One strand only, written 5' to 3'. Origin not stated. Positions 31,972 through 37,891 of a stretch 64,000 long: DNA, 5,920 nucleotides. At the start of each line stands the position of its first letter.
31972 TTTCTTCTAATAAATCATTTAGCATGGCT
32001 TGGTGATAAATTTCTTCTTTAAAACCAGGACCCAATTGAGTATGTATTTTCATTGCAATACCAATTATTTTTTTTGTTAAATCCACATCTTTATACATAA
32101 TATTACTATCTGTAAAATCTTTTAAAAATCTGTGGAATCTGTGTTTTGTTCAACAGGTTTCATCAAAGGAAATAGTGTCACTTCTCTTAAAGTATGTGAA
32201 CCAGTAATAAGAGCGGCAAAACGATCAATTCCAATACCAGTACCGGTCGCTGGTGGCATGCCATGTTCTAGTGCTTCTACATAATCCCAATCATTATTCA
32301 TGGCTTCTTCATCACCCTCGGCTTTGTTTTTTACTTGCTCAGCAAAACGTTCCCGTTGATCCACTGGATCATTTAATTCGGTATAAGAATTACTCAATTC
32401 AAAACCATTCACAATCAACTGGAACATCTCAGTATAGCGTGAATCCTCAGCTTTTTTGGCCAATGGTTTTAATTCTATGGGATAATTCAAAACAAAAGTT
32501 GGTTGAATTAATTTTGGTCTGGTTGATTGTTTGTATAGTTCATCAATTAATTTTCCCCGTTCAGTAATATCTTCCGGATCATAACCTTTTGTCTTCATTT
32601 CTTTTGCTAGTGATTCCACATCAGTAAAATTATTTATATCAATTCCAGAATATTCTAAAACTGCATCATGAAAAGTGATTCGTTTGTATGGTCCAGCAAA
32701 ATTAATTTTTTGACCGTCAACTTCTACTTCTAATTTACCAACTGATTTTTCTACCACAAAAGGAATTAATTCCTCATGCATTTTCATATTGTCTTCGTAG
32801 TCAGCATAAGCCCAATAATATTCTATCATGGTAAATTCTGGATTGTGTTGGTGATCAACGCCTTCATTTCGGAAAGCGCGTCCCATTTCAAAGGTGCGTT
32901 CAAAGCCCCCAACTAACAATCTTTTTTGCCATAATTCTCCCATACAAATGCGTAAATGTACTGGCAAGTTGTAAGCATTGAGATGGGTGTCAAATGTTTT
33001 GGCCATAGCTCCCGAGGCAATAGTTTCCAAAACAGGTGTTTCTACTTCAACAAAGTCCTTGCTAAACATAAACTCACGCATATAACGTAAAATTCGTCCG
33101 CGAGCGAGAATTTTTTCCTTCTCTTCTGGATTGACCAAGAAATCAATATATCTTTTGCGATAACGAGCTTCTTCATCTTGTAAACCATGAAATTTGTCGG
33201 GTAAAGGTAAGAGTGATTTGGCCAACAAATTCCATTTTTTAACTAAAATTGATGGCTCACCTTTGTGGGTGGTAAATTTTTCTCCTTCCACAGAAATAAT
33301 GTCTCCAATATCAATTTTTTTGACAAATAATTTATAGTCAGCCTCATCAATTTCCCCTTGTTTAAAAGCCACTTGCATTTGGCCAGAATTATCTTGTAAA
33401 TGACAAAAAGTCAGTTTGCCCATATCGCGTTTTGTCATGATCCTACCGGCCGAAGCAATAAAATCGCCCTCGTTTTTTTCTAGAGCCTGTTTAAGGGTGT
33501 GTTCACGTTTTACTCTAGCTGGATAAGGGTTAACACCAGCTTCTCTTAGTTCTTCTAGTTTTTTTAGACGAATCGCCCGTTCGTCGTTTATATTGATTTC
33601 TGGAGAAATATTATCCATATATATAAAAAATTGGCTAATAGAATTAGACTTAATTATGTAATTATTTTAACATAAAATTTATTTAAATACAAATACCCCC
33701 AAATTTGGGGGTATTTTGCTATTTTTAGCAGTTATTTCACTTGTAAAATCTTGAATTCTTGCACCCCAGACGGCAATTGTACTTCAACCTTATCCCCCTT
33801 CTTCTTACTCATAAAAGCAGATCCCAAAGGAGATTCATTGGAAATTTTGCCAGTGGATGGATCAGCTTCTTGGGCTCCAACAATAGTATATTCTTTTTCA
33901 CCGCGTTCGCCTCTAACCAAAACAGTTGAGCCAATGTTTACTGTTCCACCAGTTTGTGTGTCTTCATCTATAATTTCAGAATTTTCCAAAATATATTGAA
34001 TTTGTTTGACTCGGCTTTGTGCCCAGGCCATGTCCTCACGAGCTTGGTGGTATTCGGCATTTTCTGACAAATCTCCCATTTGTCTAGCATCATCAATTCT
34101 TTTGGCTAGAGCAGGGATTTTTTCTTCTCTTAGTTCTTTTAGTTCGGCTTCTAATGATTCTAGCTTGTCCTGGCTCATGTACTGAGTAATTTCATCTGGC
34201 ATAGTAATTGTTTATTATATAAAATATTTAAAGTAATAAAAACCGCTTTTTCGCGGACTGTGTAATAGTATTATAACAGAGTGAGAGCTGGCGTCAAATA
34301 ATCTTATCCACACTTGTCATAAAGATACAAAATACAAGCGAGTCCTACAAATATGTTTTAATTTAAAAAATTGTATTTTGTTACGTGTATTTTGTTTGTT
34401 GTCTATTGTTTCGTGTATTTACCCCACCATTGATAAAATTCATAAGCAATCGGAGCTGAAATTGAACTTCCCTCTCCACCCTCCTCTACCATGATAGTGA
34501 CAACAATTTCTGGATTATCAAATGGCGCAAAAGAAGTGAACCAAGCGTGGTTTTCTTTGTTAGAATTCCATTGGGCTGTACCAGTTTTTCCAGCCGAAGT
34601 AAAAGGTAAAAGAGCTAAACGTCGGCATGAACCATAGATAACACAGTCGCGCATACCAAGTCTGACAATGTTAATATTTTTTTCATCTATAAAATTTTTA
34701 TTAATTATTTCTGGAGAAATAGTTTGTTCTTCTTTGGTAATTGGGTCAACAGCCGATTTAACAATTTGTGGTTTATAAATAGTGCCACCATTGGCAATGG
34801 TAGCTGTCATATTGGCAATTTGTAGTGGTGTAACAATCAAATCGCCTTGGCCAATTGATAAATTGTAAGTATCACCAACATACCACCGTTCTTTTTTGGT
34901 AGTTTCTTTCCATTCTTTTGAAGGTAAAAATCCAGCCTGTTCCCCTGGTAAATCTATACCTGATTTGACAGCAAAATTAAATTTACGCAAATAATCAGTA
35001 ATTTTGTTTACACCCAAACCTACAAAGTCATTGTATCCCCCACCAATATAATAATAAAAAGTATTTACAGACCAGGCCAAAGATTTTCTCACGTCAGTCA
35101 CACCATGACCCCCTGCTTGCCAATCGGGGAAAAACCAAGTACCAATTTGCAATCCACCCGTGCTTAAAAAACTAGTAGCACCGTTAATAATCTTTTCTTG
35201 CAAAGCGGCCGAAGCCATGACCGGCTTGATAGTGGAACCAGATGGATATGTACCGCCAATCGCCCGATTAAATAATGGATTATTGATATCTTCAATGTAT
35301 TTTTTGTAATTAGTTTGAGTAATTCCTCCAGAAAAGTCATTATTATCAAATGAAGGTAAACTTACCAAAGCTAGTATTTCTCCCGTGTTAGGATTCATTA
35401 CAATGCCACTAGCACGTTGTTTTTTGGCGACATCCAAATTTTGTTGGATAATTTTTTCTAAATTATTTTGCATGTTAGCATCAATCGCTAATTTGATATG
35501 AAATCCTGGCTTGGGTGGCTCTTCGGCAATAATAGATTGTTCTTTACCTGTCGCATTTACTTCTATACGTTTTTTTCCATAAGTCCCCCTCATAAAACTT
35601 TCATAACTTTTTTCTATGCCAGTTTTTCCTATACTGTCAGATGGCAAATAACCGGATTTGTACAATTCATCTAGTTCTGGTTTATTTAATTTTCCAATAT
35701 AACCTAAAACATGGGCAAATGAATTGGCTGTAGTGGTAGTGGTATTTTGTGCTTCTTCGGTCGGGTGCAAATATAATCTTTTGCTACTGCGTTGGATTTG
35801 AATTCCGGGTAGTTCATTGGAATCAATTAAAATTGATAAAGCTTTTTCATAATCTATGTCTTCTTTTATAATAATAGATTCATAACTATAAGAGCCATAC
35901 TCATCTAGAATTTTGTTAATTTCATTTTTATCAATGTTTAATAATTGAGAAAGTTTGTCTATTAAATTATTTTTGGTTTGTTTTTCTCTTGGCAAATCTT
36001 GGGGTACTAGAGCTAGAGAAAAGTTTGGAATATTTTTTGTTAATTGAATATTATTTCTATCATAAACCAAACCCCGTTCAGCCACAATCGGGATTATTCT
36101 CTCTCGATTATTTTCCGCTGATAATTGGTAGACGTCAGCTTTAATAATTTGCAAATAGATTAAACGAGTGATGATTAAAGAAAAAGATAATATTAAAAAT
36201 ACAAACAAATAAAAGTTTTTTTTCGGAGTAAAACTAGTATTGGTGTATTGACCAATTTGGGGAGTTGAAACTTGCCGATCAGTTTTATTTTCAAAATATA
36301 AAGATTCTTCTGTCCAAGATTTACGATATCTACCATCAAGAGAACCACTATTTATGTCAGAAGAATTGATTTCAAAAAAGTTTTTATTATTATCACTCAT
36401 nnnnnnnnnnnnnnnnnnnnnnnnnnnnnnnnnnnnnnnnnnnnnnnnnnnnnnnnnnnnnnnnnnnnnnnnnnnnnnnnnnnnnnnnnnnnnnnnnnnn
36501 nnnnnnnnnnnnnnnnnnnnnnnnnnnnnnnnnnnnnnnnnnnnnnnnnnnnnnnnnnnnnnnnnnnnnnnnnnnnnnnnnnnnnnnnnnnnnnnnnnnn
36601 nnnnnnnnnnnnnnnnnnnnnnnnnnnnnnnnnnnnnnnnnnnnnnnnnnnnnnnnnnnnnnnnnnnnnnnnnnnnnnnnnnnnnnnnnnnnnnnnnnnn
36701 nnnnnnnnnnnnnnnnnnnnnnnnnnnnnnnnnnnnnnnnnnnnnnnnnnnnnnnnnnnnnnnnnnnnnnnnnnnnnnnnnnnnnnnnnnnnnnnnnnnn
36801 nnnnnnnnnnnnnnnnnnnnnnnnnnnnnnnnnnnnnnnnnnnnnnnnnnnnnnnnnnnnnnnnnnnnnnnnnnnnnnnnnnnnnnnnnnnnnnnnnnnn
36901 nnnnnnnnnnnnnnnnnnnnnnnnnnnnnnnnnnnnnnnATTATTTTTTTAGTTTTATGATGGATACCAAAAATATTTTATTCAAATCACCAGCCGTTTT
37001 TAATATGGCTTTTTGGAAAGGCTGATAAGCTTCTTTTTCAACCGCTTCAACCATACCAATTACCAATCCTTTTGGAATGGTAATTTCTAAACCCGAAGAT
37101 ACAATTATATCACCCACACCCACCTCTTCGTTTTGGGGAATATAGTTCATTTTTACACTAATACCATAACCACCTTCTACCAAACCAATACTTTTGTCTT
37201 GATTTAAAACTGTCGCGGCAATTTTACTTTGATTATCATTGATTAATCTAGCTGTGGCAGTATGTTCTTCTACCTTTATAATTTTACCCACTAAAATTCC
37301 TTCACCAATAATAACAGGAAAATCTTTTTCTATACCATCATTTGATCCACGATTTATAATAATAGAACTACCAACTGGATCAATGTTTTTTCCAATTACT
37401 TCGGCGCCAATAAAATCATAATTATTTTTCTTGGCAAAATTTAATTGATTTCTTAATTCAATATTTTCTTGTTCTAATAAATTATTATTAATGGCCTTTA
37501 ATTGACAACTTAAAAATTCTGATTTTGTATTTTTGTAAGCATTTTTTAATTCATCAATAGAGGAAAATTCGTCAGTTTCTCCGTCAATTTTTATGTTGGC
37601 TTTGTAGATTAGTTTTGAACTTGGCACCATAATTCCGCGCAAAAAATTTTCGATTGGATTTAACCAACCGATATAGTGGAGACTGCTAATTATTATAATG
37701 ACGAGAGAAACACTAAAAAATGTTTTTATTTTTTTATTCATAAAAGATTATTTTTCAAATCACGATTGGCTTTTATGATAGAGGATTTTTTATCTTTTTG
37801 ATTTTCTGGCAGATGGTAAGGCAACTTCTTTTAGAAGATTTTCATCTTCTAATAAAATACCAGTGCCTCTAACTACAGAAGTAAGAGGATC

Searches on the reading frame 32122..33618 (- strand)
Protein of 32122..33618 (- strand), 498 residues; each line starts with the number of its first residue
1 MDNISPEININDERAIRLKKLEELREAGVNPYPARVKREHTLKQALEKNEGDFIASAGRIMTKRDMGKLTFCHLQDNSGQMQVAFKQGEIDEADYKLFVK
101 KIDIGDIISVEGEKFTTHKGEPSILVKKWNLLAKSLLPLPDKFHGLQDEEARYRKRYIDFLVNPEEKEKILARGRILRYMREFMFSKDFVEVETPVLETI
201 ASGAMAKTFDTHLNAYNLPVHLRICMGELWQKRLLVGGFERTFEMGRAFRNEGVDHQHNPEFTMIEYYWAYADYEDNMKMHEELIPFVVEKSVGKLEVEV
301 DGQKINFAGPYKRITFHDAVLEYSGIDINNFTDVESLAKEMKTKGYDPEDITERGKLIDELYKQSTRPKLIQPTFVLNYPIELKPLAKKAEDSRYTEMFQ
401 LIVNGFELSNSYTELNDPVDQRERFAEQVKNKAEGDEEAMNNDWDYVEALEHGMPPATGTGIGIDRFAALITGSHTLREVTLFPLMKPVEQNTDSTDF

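Call 84: search_protein_families(library=pfam, proteins=[window:32122-33618:-], max_evalue=0.00001)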
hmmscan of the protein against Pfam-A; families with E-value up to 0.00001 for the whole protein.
window:32122-33618:- (498 aa): 2 families
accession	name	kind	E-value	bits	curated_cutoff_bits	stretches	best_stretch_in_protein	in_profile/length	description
PF00152.25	tRNA-synt_2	-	9.4e-78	261.8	25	1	148-486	1-307/308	tRNA synthetases class II (D, K and N)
PF01336.31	tRNA_anti-codon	-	4e-14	52.7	27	1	57-132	4-75/75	OB-fold nucleic acid binding domain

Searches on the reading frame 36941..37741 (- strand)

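Call 84: search_protein_families(library=pfam, proteins=[window:36941-37741:-], max_evalue=0.00001)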
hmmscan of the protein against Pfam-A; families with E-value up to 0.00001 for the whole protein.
window:36941-37741:- (266 aa): 1 family
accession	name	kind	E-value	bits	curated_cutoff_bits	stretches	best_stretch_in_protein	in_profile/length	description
PF04085.20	MreC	-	1.1e-35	123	28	1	115-263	1-147/147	Rod shape-determining protein MreC, barrel core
